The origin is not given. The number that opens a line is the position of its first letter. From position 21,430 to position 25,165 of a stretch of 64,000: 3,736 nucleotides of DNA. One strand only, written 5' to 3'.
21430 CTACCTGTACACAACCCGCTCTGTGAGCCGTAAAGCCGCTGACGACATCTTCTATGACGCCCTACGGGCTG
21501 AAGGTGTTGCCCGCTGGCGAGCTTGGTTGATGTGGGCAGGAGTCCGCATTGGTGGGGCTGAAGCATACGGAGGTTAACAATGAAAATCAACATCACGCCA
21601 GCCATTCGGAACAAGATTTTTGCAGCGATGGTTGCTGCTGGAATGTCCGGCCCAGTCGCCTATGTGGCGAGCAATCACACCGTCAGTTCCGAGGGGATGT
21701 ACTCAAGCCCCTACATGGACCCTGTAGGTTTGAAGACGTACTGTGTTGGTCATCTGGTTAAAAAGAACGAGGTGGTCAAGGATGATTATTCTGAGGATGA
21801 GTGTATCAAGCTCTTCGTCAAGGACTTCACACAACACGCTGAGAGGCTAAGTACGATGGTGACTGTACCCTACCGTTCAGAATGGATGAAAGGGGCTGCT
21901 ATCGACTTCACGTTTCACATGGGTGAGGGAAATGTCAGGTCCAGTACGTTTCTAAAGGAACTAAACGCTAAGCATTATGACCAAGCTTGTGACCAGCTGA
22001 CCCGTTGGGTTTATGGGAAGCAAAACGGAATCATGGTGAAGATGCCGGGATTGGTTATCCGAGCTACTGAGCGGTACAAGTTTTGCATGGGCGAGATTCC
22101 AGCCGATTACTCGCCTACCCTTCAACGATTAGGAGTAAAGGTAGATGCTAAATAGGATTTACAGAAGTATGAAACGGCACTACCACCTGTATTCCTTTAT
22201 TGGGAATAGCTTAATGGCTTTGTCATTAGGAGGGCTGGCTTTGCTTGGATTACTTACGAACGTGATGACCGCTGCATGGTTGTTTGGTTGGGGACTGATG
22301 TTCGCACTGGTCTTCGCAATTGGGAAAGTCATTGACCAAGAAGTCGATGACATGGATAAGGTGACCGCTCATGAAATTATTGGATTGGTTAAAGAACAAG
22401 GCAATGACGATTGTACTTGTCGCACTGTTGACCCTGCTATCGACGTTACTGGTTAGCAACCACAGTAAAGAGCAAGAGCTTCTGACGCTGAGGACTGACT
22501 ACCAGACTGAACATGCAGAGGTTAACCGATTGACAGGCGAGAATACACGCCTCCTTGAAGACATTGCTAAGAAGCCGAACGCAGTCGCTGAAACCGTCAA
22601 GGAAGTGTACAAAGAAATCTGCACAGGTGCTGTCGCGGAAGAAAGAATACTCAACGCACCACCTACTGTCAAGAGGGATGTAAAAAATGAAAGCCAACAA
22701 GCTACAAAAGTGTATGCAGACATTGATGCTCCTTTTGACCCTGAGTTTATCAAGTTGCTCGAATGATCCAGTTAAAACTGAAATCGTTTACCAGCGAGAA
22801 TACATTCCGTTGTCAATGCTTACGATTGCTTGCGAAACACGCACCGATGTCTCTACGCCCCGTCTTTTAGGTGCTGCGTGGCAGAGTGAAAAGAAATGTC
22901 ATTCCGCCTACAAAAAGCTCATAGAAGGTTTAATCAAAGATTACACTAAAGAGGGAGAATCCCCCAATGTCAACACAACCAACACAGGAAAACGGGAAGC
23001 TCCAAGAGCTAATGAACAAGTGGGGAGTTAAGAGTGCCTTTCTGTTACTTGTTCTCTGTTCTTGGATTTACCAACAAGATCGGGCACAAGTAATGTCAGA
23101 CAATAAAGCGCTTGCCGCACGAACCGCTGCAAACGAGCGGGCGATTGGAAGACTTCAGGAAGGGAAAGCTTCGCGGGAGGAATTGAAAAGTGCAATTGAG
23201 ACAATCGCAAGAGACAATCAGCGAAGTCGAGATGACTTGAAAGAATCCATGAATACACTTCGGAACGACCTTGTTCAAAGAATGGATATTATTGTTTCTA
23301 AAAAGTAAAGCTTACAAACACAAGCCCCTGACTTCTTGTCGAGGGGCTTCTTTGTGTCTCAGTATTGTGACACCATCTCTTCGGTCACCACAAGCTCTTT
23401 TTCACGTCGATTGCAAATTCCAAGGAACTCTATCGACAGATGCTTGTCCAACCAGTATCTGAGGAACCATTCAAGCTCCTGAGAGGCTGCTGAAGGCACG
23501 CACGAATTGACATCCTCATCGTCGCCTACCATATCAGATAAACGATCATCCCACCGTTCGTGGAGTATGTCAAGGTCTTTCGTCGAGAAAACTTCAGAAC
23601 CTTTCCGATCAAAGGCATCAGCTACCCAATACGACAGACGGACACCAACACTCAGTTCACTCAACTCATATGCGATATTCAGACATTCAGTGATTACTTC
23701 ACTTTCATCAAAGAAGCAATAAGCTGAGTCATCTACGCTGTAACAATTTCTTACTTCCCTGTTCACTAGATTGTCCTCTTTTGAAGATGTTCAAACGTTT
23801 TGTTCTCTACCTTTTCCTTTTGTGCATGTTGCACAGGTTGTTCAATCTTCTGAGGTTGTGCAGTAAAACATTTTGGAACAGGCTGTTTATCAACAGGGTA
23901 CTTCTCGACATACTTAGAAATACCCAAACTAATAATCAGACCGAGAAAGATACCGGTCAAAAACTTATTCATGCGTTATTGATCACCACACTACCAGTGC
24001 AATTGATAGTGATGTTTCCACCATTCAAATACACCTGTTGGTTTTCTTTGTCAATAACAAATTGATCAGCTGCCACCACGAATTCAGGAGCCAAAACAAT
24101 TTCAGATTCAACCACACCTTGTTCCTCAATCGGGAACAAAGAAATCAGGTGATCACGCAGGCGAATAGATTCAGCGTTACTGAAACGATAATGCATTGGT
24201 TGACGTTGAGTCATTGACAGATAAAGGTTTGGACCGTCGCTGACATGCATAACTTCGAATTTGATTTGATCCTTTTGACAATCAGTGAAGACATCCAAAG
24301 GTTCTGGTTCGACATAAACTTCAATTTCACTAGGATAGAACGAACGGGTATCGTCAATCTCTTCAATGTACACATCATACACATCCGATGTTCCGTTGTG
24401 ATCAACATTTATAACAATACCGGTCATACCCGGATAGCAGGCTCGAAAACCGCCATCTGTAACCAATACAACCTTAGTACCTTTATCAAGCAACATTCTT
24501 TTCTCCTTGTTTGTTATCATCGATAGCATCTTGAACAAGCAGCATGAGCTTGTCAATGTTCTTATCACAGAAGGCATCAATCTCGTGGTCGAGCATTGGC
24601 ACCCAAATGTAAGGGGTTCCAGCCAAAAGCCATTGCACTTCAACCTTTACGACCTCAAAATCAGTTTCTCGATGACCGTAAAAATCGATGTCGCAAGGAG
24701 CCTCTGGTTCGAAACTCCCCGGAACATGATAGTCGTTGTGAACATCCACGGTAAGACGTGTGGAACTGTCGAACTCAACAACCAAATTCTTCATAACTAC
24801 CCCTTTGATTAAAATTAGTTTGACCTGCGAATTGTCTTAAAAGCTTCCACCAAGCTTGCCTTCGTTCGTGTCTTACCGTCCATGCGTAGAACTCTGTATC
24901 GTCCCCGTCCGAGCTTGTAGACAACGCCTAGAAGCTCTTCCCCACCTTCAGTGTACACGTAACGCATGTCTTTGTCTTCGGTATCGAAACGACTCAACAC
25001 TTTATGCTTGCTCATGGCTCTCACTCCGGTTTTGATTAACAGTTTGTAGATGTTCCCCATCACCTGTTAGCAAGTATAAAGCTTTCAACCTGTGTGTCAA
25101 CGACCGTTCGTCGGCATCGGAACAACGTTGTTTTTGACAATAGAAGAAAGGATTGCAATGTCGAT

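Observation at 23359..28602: Leftward accessory island with a UvrD-like helicase and many tiny proteins, insulated by a bidirectional terminator and divergent promoters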

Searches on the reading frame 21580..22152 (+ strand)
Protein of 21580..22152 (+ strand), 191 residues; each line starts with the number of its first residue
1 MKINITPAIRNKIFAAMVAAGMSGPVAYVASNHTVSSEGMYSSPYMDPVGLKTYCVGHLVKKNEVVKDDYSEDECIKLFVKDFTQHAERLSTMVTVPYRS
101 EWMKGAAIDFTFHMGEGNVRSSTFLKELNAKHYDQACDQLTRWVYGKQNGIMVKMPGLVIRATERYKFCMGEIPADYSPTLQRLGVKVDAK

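Call 98: search_protein_families(library=pfam, proteins=[window:21580-22152:+], max_evalue=0.001)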
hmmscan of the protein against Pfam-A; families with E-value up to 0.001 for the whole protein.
window:21580-22152:+ (191 aa): 1 family
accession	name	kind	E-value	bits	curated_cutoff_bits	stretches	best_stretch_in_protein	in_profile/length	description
PF00959.24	Phage_lysozyme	-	5.9e-26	91.7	22.3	1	37-162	3-122/125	Phage lysozyme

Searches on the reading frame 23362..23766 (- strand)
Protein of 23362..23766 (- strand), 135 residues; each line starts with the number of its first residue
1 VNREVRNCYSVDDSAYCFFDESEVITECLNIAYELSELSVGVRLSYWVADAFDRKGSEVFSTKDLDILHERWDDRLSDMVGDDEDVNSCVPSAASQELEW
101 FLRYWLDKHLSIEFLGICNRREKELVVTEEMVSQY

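Call 12: search_protein_families(library=phrogs, proteins=[window:23362-23766:-], max_evalue=0.01)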
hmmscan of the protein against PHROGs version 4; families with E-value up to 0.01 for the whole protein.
window:23362-23766:- (135 aa): 0 families

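Call 14: search_protein_families(library=pfam, proteins=[window:23362-23766:-], max_evalue=0.1)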
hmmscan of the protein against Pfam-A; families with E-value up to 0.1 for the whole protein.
window:23362-23766:- (135 aa): 0 families

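Call 36: search_protein_families(library=padloc, proteins=[window:23362-23766:-], max_evalue=0.01)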
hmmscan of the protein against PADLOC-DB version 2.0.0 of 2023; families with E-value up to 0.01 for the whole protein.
window:23362-23766:- (135 aa): 0 families

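Call 37: search_protein_families(library=ncbifam, proteins=[window:23362-23766:-], max_evalue=0.01)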
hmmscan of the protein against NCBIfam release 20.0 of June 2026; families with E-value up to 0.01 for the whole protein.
window:23362-23766:- (135 aa): 0 families

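Call 43: find_homologous_proteins(query=window:23362-23766:-, max_evalue=0.001)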
Query window:23362-23766:- (135 aa): 1 proteins with E <= 0.001 among 6 candidates.
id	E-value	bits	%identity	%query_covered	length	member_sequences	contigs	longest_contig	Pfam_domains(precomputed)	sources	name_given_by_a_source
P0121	2.1e-84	298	99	100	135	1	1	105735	-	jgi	jgi:hypothetical protein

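Call 54: predict_structure(protein=window:23362-23766:-)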
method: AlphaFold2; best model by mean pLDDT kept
length: 135 residues; sequences in the alignment: 1
mean_pLDDT: 40.5   pTM: 0.27
mean pLDDT of the five models: 40.5, 40.2, 39.9, 39.4, 36.9
residues with pLDDT >= 90: 0; 70-90: 0; 50-70: 4; < 50: 131
segments of 3 or more residues with pLDDT < 50: 1-47, 49-99, 103-105, 107-135
pLDDT, mean of each block of 10 residues (from residue 1): 38 40 45 42 47 42 45 41 36 38 47 37 32 30
secondary structure, 60 per line:
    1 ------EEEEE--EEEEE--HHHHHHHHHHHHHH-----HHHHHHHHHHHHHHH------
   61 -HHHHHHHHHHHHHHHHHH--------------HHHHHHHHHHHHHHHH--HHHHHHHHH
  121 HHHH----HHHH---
elements in order: E7-11 E14-18 H21-34 H40-54 H62-79 H94-109 H112-124 H129-132

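Call 100: search_dna_similar(query=window:23362-23766:-, collection=phages, mode=protein, max_evalue=0.01, max_rows=15)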
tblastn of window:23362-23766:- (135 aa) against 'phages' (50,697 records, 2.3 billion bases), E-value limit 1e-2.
Records with a match: 1; places in all: 1; records where one place covers at least 80% of the query: 1.
Best place of each record, by identity: <60% 1.
By first word of the organism name: Pseudomonas 1.
By host as written in the record: Pseudomonas plecoglossicida XSDHY-P 1.
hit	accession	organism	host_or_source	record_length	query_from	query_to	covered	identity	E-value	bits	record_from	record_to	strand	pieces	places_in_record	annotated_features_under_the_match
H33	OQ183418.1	Pseudomonas phage vB_PpS_SYP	Pseudomonas plecoglossicida XSDHY-P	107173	20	135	86%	28.4%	4e-10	62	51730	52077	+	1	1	hypothetical protein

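Call 103: search_solved_structures(query=A12, max_evalue=10)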
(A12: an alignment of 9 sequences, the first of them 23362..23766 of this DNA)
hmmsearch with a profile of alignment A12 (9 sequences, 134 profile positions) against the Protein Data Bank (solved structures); distinct sequences matched with E-value up to 10: 5.
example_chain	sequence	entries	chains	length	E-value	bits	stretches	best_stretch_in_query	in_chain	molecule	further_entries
4ude_A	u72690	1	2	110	0.65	13.3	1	13-76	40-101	GINLFY PROTEIN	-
4ynl_B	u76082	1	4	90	0.73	13.1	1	90-109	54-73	Heterocyst differentiation control protein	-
4lh9_A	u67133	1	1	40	0.89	12.8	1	90-110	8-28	Heterocyst differentiation control protein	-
6fie_B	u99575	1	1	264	0.9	12.8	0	49-78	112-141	Calbindin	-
7ltt_A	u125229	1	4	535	0.9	12.8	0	55-118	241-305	Deoxynucleoside triphosphate triphosphohydrolase SAMHD1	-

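Call 104: search_protein_families(library=pfam, alignment_id=A12, max_evalue=1)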
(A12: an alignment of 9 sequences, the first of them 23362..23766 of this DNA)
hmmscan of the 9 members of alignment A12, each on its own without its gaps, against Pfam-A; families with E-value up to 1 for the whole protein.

A. member 1, window:23362-23766:- (135 aa): 0 families

B. families by the number of members that match (of 9 scanned): 5 families
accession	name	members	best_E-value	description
PF14278.11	TetR_C_8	1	0.12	Transcriptional regulator C-terminal region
PF14300.12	DMP19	1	0.14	DMP19-like protein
PF24330.1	DUF7499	1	0.14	Family of unknown function (DUF7499)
PF18146.6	CinA_KH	1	0.15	Damage-inducible protein CinA KH domain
PF17410.7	Stevor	1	0.27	Subtelomeric Variable Open Reading frame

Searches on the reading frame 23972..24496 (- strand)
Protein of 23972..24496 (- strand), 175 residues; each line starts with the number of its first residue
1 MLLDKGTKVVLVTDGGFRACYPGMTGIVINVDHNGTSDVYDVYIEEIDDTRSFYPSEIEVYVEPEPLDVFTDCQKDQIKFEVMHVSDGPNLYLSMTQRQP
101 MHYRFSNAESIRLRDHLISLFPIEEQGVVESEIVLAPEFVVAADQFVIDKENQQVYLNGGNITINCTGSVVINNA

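Call 12: search_protein_families(library=phrogs, proteins=[window:23972-24496:-], max_evalue=0.01)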
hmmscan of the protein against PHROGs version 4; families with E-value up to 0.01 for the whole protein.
window:23972-24496:- (175 aa): 0 families

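Call 14: search_protein_families(library=pfam, proteins=[window:23972-24496:-], max_evalue=0.1)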
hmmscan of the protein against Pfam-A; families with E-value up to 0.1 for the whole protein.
window:23972-24496:- (175 aa): 0 families

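Call 36: search_protein_families(library=padloc, proteins=[window:23972-24496:-], max_evalue=0.01)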
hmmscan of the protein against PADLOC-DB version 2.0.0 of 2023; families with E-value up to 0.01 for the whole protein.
window:23972-24496:- (175 aa): 0 families

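Call 37: search_protein_families(library=ncbifam, proteins=[window:23972-24496:-], max_evalue=0.01)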
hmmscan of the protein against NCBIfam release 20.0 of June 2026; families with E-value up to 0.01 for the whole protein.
window:23972-24496:- (175 aa): 0 families

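Call 79: search_dna_similar(query=window:23972-24496:-, collection=phages, mode=protein, max_evalue=0.01, max_rows=10)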
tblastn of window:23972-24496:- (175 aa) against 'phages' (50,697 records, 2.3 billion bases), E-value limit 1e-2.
No match.

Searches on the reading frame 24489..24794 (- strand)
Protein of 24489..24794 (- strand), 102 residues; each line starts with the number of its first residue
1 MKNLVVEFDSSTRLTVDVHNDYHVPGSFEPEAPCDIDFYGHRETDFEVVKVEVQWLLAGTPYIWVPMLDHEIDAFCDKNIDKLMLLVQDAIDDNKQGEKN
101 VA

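Call 12: search_protein_families(library=phrogs, proteins=[window:24489-24794:-], max_evalue=0.01)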
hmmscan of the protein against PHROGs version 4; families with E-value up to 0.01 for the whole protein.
window:24489-24794:- (102 aa): 0 families

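Call 14: search_protein_families(library=pfam, proteins=[window:24489-24794:-], max_evalue=0.1)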
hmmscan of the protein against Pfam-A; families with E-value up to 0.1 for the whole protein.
window:24489-24794:- (102 aa): 0 families

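Call 36: search_protein_families(library=padloc, proteins=[window:24489-24794:-], max_evalue=0.01)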
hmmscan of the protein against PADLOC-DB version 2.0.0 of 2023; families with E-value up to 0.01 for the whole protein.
window:24489-24794:- (102 aa): 0 families

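Call 37: search_protein_families(library=ncbifam, proteins=[window:24489-24794:-], max_evalue=0.01)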
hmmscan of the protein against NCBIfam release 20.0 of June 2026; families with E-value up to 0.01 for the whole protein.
window:24489-24794:- (102 aa): 0 families

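Call 44: find_homologous_proteins(query=window:24489-24794:-, max_evalue=0.001)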
Query window:24489-24794:- (102 aa): 1 proteins with E <= 0.001 among 1 candidates.
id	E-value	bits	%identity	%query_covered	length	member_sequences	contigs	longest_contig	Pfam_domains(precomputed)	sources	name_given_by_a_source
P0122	2.0e-64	232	100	100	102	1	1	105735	-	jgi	jgi:hypothetical protein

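Call 48: search_solved_structures(query=A1, max_evalue=10)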
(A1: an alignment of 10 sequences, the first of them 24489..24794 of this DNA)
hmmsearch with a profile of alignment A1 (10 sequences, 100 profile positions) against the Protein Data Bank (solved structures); distinct sequences matched with E-value up to 10: 6.
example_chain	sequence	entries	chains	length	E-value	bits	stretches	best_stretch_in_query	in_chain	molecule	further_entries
3v0e_A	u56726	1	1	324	0.46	13.8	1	37-64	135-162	Voltage-sensor containing phosphatase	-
3v0d_A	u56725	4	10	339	0.47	13.7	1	37-64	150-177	Voltage-sensor containing phosphatase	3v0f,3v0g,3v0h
3awg_A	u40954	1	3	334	0.48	13.7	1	37-64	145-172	Voltage-sensor containing phosphatase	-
3awe_A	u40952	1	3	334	0.48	13.7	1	37-64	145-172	Voltage-sensor containing phosphatase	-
3awf_A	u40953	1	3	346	0.5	13.6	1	37-64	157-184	Voltage-sensor containing phosphatase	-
3v0i_A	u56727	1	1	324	0.78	13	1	37-59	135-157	Voltage-sensor containing phosphatase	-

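Call 55: search_protein_representatives(protein=window:24489-24794:-)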
Query: 102 residues. Proteins with E-value up to 0.001 (for the whole library): 23; up to 1e-10: 5; up to 1e-30: 0. The best 23 are listed.
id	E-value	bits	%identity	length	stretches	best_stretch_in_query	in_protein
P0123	7.0e-26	106.5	54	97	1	7-93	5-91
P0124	1.6e-12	63.6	43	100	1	3-93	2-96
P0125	2.2e-12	63.1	44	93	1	13-95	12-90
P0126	2.9e-12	62.8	41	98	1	6-93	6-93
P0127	8.2e-11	58.1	40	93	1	4-92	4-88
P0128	2.7e-10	56.4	38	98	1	11-95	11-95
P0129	2.7e-10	56.4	39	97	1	11-100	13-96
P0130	6.7e-10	55.2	37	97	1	6-100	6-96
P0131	1.3e-09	54.3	46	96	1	6-94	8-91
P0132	3.0e-09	53.1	42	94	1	6-101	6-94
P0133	3.1e-09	53.0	42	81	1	20-94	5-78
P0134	1.9e-08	50.5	39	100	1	13-98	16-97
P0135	1.0e-07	48.2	36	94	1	7-96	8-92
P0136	1.2e-07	47.9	39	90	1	6-98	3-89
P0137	1.8e-07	47.3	35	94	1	5-93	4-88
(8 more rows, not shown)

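Call 68: predict_structure(alignment_id=A4)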
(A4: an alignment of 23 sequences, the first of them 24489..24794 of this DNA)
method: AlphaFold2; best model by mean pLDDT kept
length: 102 residues; sequences in the alignment: 23
mean_pLDDT: 90.1   pTM: 0.75
mean pLDDT of the five models: 90.1, 89.4, 89.3, 88.4, 88.2
residues with pLDDT >= 90: 86; 70-90: 8; 50-70: 2; < 50: 6
segments of 3 or more residues with pLDDT < 50: 97-102
pLDDT, mean of each block of 10 residues (from residue 1): 89 95 94 93 96 93 94 96 95 66 36
secondary structure, 60 per line:
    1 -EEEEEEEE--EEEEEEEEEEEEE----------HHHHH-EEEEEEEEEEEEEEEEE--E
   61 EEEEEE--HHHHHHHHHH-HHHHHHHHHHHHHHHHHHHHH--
elements in order: E2-9 E12-24 H35-39 E41-57 E60-66 H69-78 H80-100

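Call 83: fold_search(model_id=the predicted structure, library=viral)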
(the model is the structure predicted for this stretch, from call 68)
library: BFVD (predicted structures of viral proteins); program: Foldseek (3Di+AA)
matches with E <= 10: 381; with E <= 0.001: 3
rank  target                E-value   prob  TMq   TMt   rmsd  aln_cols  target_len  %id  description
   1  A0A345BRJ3            3.9e-08  1.00  0.66  0.74   3.3        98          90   36  (no name in the UniProt tables at hand)
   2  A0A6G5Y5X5            4.3e-04  1.00  0.75  0.85   2.2        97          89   16  (no name in the UniProt tables at hand)
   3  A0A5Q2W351            8.7e-04  1.00  0.68  0.60   2.9        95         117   21  (no name in the UniProt tables at hand)
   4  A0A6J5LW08            9.4e-03  0.99  0.35  0.41   9.9        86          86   17  Uncharacterized protein [uncultured Caudovirales phage]
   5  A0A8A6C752            2.3e-02  1.00  0.51  0.18   7.8       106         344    8  (no name in the UniProt tables at hand)
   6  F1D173                3.5e-02  0.63  0.25  0.24  11.3       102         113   17  Uncharacterized protein ORF51 [Vibrio phage ICP1]
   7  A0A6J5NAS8            4.4e-02  0.84  0.37  0.38   7.6       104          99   21  Uncharacterized protein [uncultured Caudovirales phage]
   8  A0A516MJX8            5.0e-02  0.89  0.35  0.28   7.3        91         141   13  (no name in the UniProt tables at hand)
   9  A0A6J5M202            5.3e-02  0.91  0.38  0.39   6.5       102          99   20  Uncharacterized protein [uncultured Caudovirales phage]
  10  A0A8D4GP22            5.3e-02  0.72  0.38  0.31   9.4       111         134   15  (no name in the UniProt tables at hand)
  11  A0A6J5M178            9.6e-02  0.87  0.41  0.43   4.7        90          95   18  Uncharacterized protein [uncultured Caudovirales phage]
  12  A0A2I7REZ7            1.2e-01  0.54  0.29  0.32  11.8        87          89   18  (no name in the UniProt tables at hand)
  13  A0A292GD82            1.6e-01  0.44  0.28  0.22  12.3       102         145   13  (no name in the UniProt tables at hand)
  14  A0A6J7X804            3.0e-01  0.35  0.31  0.35   8.6        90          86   14  Uncharacterized protein [uncultured Caudovirales phage]
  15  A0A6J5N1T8            3.1e-01  0.51  0.36  0.42   6.8        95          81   16  Uncharacterized protein [uncultured Caudovirales phage]
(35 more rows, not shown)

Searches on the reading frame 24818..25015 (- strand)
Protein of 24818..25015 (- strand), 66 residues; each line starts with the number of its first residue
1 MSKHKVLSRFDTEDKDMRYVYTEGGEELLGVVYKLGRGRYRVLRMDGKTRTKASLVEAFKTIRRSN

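Call 12: search_protein_families(library=phrogs, proteins=[window:24818-25015:-], max_evalue=0.01)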
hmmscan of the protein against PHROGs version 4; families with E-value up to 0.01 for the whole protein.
window:24818-25015:- (66 aa): 1 family
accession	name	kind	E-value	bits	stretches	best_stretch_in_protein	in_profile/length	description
phrog_31945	-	unknown function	0.0047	17.7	0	28-59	40-71/74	-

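Call 14: search_protein_families(library=pfam, proteins=[window:24818-25015:-], max_evalue=0.1)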
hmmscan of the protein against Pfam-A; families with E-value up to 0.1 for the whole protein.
window:24818-25015:- (66 aa): 1 family
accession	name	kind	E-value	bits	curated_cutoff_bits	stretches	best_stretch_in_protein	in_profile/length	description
PF23037.1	KOWx_SPT5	-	0.0064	16.6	20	1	30-51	19-40/49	Transcription elongation factor SPT5, KOWx domain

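Call 37: search_protein_families(library=ncbifam, proteins=[window:24818-25015:-], max_evalue=0.01)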
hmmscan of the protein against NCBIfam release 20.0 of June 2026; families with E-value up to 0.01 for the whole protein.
window:24818-25015:- (66 aa): 0 families
